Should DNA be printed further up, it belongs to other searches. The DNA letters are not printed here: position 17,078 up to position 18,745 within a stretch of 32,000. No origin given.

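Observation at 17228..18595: ROK sugar kinase lacking the zinc-binding Cys motif and fused to an Mth938-like domain: candidate polyphosphate-dependent kinase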

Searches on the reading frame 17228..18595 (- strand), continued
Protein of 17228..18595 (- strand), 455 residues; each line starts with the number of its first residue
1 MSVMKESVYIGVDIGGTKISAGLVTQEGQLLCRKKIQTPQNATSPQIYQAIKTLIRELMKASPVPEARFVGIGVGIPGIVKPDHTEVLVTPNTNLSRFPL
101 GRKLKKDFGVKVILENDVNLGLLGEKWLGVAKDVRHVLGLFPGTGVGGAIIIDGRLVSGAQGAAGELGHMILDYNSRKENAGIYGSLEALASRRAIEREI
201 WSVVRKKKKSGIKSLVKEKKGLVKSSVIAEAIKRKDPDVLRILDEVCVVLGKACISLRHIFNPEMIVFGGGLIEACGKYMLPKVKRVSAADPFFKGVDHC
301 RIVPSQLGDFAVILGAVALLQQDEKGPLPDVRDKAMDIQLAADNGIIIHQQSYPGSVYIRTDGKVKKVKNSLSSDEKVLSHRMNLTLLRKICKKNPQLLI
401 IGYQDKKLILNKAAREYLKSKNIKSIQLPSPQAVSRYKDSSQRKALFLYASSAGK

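Call 11: search_protein_families(library=ncbifam, proteins=[window:17228-18595:-], max_evalue=0.01)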
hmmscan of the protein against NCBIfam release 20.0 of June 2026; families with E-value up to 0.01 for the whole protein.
window:17228-18595:- (455 aa): 14 families
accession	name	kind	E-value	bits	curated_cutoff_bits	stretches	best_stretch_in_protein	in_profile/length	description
TIGR00744.1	ROK_glcA_fam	subfamily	3.3e-51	174.5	260.35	1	10-321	1-309/318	ROK family glucokinase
NF007251.0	PRK09698.1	equivalog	3e-39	135.1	253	1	4-273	3-249/304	allose kinase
NF047937.1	TransRegNagC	equivalog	7.6e-37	127.4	650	1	8-321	80-384/399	DNA-binding transcriptional regulator NagC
NF003461.0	PRK05082.1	subfamily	1.9e-30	106.3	283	1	10-323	4-289/291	N-acetylmannosamine kinase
NF009835.0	PRK13310.1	equivalog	9.1e-30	104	380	1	8-274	1-257/303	N-acetylglucosamine kinase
NF042998.1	bglucokin_BglK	equivalog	1.5e-28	99.9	550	1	12-323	6-288/291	beta-glucoside kinase BglK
NF007108.0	PRK09557.1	equivalog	3.2e-26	92.4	443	1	9-275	3-258/303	fructokinase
NF049930.1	TransRegMlc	equivalog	8.6e-26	91.2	530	1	9-316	87-386/405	sugar metabolism global transcriptional regulator Mlc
NF047821.1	NactlManKinNanK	equivalog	1.9e-25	90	450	1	10-252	4-241/288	N-acetylmannosamine kinase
NF009836.0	PRK13311.1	equivalog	3.7e-21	75.5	551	1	8-173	1-161/256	N-acetyl-D-glucosamine kinase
NF045551.1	GK_Pyrobac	equivalog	6.3e-21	74.9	500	1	9-321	2-281/294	ATP-dependent glucokinase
NF045942.1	PolPhglucPhase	equivalog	8.2e-16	58.5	250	1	10-181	3-165/242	polyphosphate--glucose phosphotransferase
NF045550.1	FrctkaseScrK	equivalog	9.7e-09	35.1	400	1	8-177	4-164/293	fructokinase ScrK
TIGR01315.1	5C_CHO_kinase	subfamily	0.0043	15.8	408.7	0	9-74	2-75/541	FGGY family pentulose kinase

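Call 16: find_related_loci(query=A1, collection=genome_contigs, flank=10000)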
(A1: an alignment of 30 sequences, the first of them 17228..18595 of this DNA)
Query A1 (455 aa) in genome_contigs; peptide patterns used: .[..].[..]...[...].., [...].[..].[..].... (x = any residue, [..] = any of these).
600 stretches matched a pattern (row limit reached: there are more); 570 encode a relative of the query (tblastn E <= 1e-3); the best 80 are kept; 80 distinct loci.
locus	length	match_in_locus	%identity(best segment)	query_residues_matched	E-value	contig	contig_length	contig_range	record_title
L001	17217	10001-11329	39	1-451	4e-91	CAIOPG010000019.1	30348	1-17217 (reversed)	MAG: Candidatus Omnitrophica bacterium isolate Umea1p4_bin-199 genome assembly, contig: bin-199:19/20, whole genome shot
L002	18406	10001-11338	38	3-448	6e-90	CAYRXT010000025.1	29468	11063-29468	MAG TPA_asm: uncultured Planctomycetales bacterium isolate SRP141376_co4_105 genome assembly, contig: NODE_2857_length_2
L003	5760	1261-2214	49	4-322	4e-88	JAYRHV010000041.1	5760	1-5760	MAG: Candidatus Omnitrophota bacterium isolate SZ_szas25bin.37 k141_181908, whole genome shotgun sequence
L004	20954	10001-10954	51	4-321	5e-88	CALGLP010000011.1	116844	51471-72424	MAG TPA_asm: uncultured bacterium isolate SRR3330210_bin.157_CONCOCT_v1.1_MAG genome assembly, contig: ERZ724080.178, wh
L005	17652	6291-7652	38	5-451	6e-76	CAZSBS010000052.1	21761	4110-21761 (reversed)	MAG TPA_asm: uncultured Planctomycetaceae bacterium isolate SRP178699_co1_604 genome assembly, contig: NODE_2850_length_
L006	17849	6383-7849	33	5-451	2e-72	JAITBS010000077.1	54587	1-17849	MAG: Planctomycetaceae bacterium isolate Ncb351_bin97 k119_3137420, whole genome shotgun sequence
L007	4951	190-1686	33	5-451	9e-72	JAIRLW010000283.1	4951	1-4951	MAG: Planctomycetaceae bacterium isolate Cc175_bin7 k119_3334650, whole genome shotgun sequence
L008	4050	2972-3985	38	6-319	1e-68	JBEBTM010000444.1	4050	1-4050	MAG: Thermogutta terrifontis isolate T2.bin.181 NODE_76445_length_4050_cov_3.604005, whole genome shotgun sequence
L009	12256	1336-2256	34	2-309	3e-54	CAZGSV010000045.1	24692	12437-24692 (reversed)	MAG TPA_asm: uncultured Armatimonadia bacterium isolate binchicken_co33_502 genome assembly, contig: NODE_1951_length_24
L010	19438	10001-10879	36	5-316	2e-49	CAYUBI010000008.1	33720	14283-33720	MAG TPA_asm: uncultured Candidatus Marinamargulisbacteria bacterium isolate SRP272421_co3_728 genome assembly, contig: N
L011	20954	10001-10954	32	5-322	1e-44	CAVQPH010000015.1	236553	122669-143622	MAG: Pirellulaceae bacterium isolate MFD09964.bin.2.58 genome assembly, contig: contig_47273, whole genome shotgun seque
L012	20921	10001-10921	36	10-326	2e-42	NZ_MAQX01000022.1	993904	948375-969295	Bacillus sp. FJAT-26390 scaffold3, whole genome shotgun sequence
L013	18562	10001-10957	31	3-321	5e-42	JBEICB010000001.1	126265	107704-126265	MAG: Pirellula sp. isolate Sample-101-S75-bin-11 Sample_101_S75-bin_11-k141_1439649, whole genome shotgun sequence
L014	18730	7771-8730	38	2-322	2e-41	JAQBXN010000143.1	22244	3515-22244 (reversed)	MAG: Planctomycetota bacterium isolate casp150-mb.279 NODE_6222_length_22244_cov_0.343418, whole genome shotgun sequence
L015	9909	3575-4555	32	10-328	2e-41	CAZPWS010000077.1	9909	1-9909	MAG TPA_asm: uncultured Fibrobacterota bacterium isolate binchicken_co286_161 genome assembly, contig: NODE_7802_length_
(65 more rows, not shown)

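Call 19: find_encoding_contigs(protein=P0030, flank=10000, max_places=2)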
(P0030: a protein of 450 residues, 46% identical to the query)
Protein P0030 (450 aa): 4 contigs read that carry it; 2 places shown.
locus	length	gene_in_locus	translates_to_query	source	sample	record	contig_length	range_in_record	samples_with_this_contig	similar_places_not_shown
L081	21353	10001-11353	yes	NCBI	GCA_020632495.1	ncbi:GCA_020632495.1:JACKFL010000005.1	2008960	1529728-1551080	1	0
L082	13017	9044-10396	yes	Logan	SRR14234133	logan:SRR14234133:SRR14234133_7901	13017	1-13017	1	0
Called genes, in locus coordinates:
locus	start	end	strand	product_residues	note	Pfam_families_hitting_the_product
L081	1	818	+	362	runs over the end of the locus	PF00989:PAS, PF08448:PAS_4, PF13188:PAS_8 (faint), PF13426:PAS_9, PF08447:PAS_3, PF07730:HisKA_3, PF02518:HATPase_c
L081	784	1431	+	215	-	PF00072:Response_reg, PF00196:GerE, PF08281:Sigma70_r4_2 (faint)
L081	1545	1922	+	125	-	PF00072:Response_reg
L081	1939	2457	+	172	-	PF00571:CBS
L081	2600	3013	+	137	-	PF01502:PRA-CH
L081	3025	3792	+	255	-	-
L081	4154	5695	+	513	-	PF02541:Ppx-GppA, PF21447:Ppx-GppA_III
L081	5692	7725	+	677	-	PF13089:PP_kinase_N, PF02503:PP_kinase, PF17941:PP_kinase_C_1, PF13090:PP_kinase_C, PF13091:PLDc_2 (weak)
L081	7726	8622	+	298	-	PF05235:CHAD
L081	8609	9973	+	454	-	PF00149:Metallophos, PF12850:Metallophos_2, PF24391:HD-CE, PF21447:Ppx-GppA_III, PF01966:HD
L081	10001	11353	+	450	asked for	PF00480:ROK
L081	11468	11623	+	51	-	-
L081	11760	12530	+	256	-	PF22435:MRM3-like_sub_bind, PF00588:SpoU_methylase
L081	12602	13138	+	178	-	PF11810:DUF3332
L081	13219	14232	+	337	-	PF05359:DUF748, PF05170:AsmA (weak)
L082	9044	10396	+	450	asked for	PF00480:ROK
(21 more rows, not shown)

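Call 20: find_encoding_contigs(protein=P0027, flank=10000, max_places=2)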
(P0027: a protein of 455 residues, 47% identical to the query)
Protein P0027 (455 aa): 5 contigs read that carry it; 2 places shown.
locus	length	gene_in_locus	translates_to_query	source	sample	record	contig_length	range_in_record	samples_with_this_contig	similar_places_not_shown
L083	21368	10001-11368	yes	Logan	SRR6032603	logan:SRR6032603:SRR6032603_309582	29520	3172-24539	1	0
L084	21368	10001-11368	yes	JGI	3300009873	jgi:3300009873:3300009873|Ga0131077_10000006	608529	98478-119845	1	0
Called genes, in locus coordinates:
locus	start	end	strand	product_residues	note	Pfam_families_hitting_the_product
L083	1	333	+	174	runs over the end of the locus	PF00571:CBS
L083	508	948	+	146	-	PF01502:PRA-CH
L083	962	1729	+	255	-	-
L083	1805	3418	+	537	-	PF00270:DEAD, PF04851:ResIII, PF00271:Helicase_C, PF03880:DbpA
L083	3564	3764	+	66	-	PF00313:CSD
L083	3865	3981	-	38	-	-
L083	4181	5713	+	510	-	PF02541:Ppx-GppA, PF21447:Ppx-GppA_III, PF01966:HD (weak), PF24391:HD-CE (faint)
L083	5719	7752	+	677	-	PF13089:PP_kinase_N, PF02503:PP_kinase, PF17941:PP_kinase_C_1, PF13090:PP_kinase_C, PF13091:PLDc_2 (weak)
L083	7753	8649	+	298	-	PF05235:CHAD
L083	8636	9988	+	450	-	PF00149:Metallophos, PF12850:Metallophos_2, PF21447:Ppx-GppA_III, PF01966:HD, PF24391:HD-CE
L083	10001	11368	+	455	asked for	PF00480:ROK, PF01869:BcrAD_BadFG (weak), PF02685:Glucokinase (faint)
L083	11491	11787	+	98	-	PF18924:DUF5674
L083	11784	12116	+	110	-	-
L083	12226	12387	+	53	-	-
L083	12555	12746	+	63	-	-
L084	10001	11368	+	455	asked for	PF00480:ROK, PF01869:BcrAD_BadFG (weak), PF02685:Glucokinase (faint)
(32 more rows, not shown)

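Call 21: find_encoding_contigs(protein=P0054, flank=10000, max_places=2)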
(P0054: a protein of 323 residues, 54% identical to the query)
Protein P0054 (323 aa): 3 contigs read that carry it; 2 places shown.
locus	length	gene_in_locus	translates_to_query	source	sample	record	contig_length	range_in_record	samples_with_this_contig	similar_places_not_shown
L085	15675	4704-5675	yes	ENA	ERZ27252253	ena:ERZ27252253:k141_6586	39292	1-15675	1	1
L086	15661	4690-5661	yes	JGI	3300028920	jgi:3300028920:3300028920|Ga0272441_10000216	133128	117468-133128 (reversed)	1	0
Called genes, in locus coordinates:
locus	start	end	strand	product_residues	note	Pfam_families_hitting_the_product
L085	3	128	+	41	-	?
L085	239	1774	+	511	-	PF02541:Ppx-GppA, PF21447:Ppx-GppA_III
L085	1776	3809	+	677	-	PF13089:PP_kinase_N, PF02503:PP_kinase, PF17941:PP_kinase_C_1, PF13091:PLDc_2 (faint), PF13090:PP_kinase_C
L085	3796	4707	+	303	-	PF05235:CHAD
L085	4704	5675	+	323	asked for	PF00480:ROK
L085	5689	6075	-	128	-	PF00072:Response_reg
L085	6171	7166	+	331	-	PF07661:MORN_2 (faint)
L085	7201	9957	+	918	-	PF00082:Peptidase_S8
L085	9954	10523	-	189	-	PF01965:DJ-1_PfpI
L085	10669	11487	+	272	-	PF01171:ATP_bind_3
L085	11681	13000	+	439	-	PF01593:Amino_oxidase, PF13450:NAD_binding_8, PF03275:GLF (weak)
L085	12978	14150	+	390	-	PF00534:Glycos_transf_1, PF13692:Glyco_trans_1_4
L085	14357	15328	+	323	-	PF00535:Glycos_transf_2, PF10111:Glyco_tranf_2_2, PF13506:Glyco_transf_21 (weak), PF13641:Glyco_tranf_2_3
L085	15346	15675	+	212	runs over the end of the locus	PF17836:PglD_N, PF22674:C2185-like_N, PF25087:GMPPB_C (weak), PF00132:Hexapep (weak)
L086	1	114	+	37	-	?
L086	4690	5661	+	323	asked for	PF00480:ROK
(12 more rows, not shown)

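Call 22: find_encoding_contigs(protein=P0051, flank=10000, max_places=1)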
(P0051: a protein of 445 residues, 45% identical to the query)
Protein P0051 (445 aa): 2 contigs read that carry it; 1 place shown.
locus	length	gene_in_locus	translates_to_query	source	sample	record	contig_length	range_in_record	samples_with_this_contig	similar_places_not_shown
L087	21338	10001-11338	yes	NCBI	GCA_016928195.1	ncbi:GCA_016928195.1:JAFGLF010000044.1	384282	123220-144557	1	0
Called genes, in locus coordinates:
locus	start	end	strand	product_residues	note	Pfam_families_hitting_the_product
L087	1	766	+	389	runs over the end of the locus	PF03773:ArsP_1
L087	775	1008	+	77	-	PF13192:Thioredoxin_3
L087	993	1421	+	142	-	PF01451:LMWPc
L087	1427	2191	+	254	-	PF01135:PCMT, PF01209:Ubie_methyltran, PF06325:PrmA, PF13489:Methyltransf_23, PF13649:Methyltransf_25, PF13847:Methyltransf_31, PF08241:Methyltransf_11, PF08242:Methyltransf_12, +3 more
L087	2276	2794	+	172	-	PF00085:Thioredoxin, PF13098:Thioredoxin_2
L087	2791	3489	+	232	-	PF02683:DsbD_TM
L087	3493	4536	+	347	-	PF01758:SBF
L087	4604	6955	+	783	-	-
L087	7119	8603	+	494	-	PF03976:PPK2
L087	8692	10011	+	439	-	PF02310:B12-binding, PF04055:Radical_SAM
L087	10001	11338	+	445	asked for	PF00480:ROK, PF01869:BcrAD_BadFG (weak), PF04430:DUF498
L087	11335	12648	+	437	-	PF00657:Lipase_GDSL, PF13472:Lipase_GDSL_2 (weak)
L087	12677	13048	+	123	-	-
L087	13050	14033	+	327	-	-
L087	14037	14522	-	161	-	PF12682:Flavodoxin_4, PF12724:Flavodoxin_5 (faint)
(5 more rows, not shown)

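Call 23: find_encoding_contigs(protein=P0078, flank=10000, max_places=1)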
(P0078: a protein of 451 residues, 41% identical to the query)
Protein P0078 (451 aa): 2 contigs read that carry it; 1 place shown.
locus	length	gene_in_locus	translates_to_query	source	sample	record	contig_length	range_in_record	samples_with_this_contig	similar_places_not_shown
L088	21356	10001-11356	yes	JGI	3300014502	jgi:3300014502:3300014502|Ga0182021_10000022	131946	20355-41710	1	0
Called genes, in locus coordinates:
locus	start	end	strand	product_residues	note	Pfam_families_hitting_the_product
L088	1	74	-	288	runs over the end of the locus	PF01048:PNP_UDP_1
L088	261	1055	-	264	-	PF02826:2-Hacid_dh_C (weak), PF03807:F420_oxidored, PF14748:P5CR_dimer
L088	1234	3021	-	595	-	PF01364:Peptidase_C25, PF02369:Big_1 (weak), PF24025:Ig_DR_A0283-like (weak), PF13620:CarboxypepD_reg (weak)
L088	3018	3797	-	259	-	PF08126:Propeptide_C25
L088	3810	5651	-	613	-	-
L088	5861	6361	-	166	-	PF00383:dCMP_cyt_deam_1, PF14437:MafB19-deam, PF14439:Bd3614-deam (weak)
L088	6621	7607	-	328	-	PF00076:RRM_1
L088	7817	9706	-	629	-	PF00005:ABC_tran, PF00006:ATP-synt_ab (faint), PF02367:TsaE (faint), PF02463:SMC_N (faint), PF13191:AAA_16 (faint), PF12848:ABC_tran_Xtn, PF00005:ABC_tran, PF16326:ABC_tran_CTD, +7 more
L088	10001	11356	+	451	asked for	PF00480:ROK, PF04430:DUF498 (faint)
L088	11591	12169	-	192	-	PF21447:Ppx-GppA_III, PF24391:HD-CE (weak), PF01966:HD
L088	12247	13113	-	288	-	PF05235:CHAD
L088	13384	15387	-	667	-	PF13089:PP_kinase_N, PF02503:PP_kinase, PF17941:PP_kinase_C_1, PF13091:PLDc_2 (weak), PF13090:PP_kinase_C, PF13091:PLDc_2 (weak)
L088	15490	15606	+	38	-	-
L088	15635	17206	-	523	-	PF02541:Ppx-GppA, PF21447:Ppx-GppA_III, PF24391:HD-CE (faint), PF01966:HD (weak)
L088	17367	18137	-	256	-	PF00398:RrnaAD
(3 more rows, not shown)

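Call 24: find_encoding_contigs(protein=P0117, flank=10000, max_places=1)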
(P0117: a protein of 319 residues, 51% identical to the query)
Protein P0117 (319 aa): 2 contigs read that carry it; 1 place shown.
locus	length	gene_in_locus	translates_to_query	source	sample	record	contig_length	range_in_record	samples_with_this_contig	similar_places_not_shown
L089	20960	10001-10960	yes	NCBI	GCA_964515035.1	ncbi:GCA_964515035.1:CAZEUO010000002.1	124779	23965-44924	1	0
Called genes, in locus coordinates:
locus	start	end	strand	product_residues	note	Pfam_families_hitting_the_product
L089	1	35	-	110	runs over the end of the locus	PF00072:Response_reg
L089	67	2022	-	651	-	PF08448:PAS_4, PF13426:PAS_9, PF00512:HisKA, PF02518:HATPase_c, PF07238:PilZ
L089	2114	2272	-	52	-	PF19451:DUF5989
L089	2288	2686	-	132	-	-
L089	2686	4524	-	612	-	PF02543:Carbam_trans_N, PF16861:Carbam_trans_C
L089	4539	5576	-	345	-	-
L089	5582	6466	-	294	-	PF01370:Epimerase, PF04321:RmlD_sub_bind, PF16363:GDP_Man_Dehyd, PF07993:NAD_binding_4 (weak)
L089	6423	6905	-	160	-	-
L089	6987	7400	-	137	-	PF07291:MauE, PF07681:DoxX (weak)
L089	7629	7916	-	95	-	PF08734:GYD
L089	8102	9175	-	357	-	PF01926:MMR_HSR1, PF02421:FeoB_N, PF06071:YchF-GTPase_C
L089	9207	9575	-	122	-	PF00072:Response_reg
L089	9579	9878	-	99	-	-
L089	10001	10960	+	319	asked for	PF00370:FGGY_N (weak), PF00480:ROK, PF01869:BcrAD_BadFG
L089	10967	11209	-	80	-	-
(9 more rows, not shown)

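Call 25: find_encoding_contigs(protein=P0043, flank=10000, max_places=1)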
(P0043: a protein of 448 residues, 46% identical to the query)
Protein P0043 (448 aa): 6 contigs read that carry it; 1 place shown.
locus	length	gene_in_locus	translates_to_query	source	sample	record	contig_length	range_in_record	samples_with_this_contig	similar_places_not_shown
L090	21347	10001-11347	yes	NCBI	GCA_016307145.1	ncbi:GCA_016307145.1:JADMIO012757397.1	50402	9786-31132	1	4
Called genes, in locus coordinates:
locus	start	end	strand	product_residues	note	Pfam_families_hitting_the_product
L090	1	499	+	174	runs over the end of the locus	PF00994:MoCF_biosynth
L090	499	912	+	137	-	PF02657:SufE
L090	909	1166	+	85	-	PF03966:Trm112p (weak)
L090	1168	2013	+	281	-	PF01790:LGT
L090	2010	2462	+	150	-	PF00383:dCMP_cyt_deam_1, PF14437:MafB19-deam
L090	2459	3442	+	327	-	PF00490:ALAD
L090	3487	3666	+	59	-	-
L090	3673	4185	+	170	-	-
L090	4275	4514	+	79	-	-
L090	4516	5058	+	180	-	PF22769:DCD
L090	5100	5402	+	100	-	PF04542:Sigma70_r2 (weak)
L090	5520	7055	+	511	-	PF02541:Ppx-GppA, PF21447:Ppx-GppA_III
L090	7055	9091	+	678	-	PF13089:PP_kinase_N, PF02503:PP_kinase, PF17941:PP_kinase_C_1, PF13091:PLDc_2 (weak), PF13090:PP_kinase_C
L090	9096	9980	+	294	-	PF05235:CHAD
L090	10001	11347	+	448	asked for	PF00480:ROK, PF01869:BcrAD_BadFG (weak), PF04430:DUF498 (weak)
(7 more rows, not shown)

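Call 38: predict_structure(alignment_id=A2)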
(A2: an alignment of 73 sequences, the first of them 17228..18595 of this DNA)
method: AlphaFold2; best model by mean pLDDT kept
length: 455 residues; sequences in the alignment: 73
mean_pLDDT: 88.6   pTM: 0.80
mean pLDDT of the five models: 88.6, 88.5, 87.2, 87.2, 86.7
residues with pLDDT >= 90: 293; 70-90: 124; 50-70: 21; < 50: 17
segments of 3 or more residues with pLDDT < 50: 331-334, 371-378, 453-455
pLDDT, mean of each block of 10 residues (from residue 1): 73 94 90 92 96 96 86 96 94 93 97 97 93 92 95 91 93 95 95 95 79 67 89 94 98 97 96 96 97 86 92 96 74 63 80 88 80 48 87 92 90 93 95 88 87 51
secondary structure, 60 per line:
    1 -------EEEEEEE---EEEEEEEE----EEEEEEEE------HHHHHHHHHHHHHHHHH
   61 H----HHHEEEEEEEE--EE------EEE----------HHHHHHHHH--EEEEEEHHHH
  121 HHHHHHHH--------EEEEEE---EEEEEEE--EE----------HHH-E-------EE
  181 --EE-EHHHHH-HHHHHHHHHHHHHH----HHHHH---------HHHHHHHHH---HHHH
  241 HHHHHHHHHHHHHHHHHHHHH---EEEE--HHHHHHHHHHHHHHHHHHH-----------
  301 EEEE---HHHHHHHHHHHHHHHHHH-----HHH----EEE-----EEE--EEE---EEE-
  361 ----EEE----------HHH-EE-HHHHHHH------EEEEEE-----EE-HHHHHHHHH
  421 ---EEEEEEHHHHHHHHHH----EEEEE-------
elements in order: E8-14 E18-25 E30-37 H44-61 E69-76 E87-89 H100-108 E111-116 H117-128 E137-142 E146-152 H187-191 H193-206 H211-215 H225-233 H237-261 E265-268 H271-289 E301-304 H308-325 E338-340 E346-348 E351-353 E357-359 E365-367 H385-391 E398-403 H412-420 E424-429 H430-439 E444-448

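Call 42: fold_search(model_id=the predicted structure, library=pdb)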
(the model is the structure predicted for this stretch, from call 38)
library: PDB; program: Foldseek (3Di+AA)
matches with E <= 10: 1345; with E <= 0.001: 510
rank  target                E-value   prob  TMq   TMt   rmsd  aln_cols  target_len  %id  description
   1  2qm1_B                7.3e-29  1.00  0.63  0.86   2.8       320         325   30  Crystal structure of glucokinase from Enterococcus faecalis (released 2007-07-31)
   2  3vgk_B                2.3e-28  1.00  0.62  0.89   2.3       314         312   29  Crystal structure of a ROK family glucokinase from Streptomyces griseus (released 2011-12-07)
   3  3vgk_A                2.5e-28  1.00  0.62  0.89   2.6       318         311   29  Crystal structure of a ROK family glucokinase from Streptomyces griseus (released 2011-12-07)
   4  3vgk_C                4.6e-28  1.00  0.61  0.88   2.5       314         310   29  Crystal structure of a ROK family glucokinase from Streptomyces griseus (released 2011-12-07)
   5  2qm1_A                1.2e-26  1.00  0.61  0.83   3.8       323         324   30  Crystal structure of glucokinase from Enterococcus faecalis (released 2007-07-31)
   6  3vov_B                5.1e-26  1.00  0.59  0.88   2.7       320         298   28  Crystal Structure of ROK Hexokinase from Thermus thermophilus (released 2012-06-27)
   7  5f7q_E                2.9e-25  1.00  0.63  0.72   2.4       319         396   19  ROK repressor Lmo0178 from Listeria monocytogenes bound to operator (released 2016-09-07)
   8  5f7r_E                4.9e-25  1.00  0.60  0.87   3.0       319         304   20  ROK repressor Lmo0178 from Listeria monocytogenes bound to inducer (released 2016-09-07)
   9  5f7p_A                5.8e-25  1.00  0.61  0.76   2.7       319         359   20  Rok Repressor Lmo0178 from Listeria monocytogenes (released 2016-09-07)
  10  3r8e                  6.6e-25  1.00  0.57  0.83   3.6       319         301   25  Crystal structure of a putative sugar kinase (CHU_1875) from Cytophaga hutchinsonii ATCC 33406 at 1.65 A resolution (released 2011-05-18)
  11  3vov_C                7.0e-25  1.00  0.55  0.85   2.8       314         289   28  Crystal Structure of ROK Hexokinase from Thermus thermophilus (released 2012-06-27)
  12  2yhy                  1.1e-24  1.00  0.59  0.85   3.3       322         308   23  Structure of N-Acetylmannosamine kinase in complex with N- acetylmannosamine and ADP (released 2012-02-29)
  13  5nck_A                1.4e-24  1.00  0.57  0.88   2.8       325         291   27  The Crystal Structure of N-acetylmannosamine kinase in Fusobacterium nucleatum (released 2017-06-28)
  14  4htl                  1.9e-24  1.00  0.57  0.88   3.0       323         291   25  Lmo2764 protein, a putative N-acetylmannosamine kinase, from Listeria monocytogenes (released 2012-11-14)
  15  1z05                  2.2e-24  1.00  0.61  0.70   2.7       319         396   25  Crystal structure of the ROK family transcriptional regulator, homolog of E.coli MLC protein. (released 2005-03-08)
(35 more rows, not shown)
